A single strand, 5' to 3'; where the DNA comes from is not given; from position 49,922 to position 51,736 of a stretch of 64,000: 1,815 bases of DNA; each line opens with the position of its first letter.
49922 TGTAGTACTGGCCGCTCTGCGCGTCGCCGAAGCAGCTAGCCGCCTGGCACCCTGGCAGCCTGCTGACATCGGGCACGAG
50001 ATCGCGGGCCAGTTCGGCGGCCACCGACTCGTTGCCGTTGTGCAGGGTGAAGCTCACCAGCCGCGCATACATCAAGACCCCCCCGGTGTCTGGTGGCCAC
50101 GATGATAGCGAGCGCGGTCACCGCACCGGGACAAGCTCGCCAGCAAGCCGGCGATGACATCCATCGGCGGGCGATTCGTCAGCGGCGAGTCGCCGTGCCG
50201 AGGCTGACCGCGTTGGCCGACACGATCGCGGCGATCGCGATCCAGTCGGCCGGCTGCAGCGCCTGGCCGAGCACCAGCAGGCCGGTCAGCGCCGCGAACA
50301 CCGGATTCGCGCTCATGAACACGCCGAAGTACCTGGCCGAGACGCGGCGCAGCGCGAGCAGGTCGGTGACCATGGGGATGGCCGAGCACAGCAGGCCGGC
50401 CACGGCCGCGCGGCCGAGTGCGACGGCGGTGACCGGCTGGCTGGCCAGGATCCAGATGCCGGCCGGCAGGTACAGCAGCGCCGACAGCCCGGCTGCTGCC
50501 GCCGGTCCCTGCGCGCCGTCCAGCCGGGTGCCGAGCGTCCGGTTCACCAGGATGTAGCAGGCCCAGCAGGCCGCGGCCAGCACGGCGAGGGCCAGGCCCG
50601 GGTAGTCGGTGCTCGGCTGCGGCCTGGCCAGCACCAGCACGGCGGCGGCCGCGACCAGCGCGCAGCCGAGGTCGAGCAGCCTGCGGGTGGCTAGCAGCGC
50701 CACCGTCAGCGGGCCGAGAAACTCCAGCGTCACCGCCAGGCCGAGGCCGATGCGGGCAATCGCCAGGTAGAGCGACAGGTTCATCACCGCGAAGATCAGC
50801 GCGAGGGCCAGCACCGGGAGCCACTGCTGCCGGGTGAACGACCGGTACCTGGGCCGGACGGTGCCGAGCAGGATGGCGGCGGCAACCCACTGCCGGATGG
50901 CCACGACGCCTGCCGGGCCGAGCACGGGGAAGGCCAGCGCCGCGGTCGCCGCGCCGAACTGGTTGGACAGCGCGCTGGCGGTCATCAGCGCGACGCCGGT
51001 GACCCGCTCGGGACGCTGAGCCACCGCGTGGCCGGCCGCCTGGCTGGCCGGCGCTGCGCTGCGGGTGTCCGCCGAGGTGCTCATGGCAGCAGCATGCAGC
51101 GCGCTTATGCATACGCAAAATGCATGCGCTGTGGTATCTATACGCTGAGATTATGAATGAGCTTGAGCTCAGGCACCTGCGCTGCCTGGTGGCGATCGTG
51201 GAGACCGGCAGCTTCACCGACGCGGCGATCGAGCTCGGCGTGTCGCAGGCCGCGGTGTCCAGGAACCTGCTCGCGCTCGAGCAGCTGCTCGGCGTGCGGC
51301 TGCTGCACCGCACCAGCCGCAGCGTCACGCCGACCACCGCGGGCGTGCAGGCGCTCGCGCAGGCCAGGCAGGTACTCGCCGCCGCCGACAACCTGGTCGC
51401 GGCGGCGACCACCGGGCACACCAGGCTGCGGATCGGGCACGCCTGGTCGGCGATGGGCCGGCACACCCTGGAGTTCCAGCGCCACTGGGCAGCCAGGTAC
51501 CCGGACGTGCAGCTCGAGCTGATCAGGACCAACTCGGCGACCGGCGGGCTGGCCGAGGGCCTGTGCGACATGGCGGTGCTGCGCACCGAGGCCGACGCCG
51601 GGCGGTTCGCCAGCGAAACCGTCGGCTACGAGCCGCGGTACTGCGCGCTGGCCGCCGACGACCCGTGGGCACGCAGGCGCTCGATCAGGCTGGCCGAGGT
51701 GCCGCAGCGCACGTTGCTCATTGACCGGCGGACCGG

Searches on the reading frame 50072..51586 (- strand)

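Call 45: search_protein_families(library=pfam, proteins=[window:50072-51586:-], max_evalue=0.01)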
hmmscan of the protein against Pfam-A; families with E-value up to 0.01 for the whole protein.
window:50072-51586:- (504 aa): 1 family
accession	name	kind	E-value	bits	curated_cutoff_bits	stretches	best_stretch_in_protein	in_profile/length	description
PF14843.11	GF_recep_IV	-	0.0024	18.1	29.5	1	54-140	34-114/132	Growth factor receptor domain IV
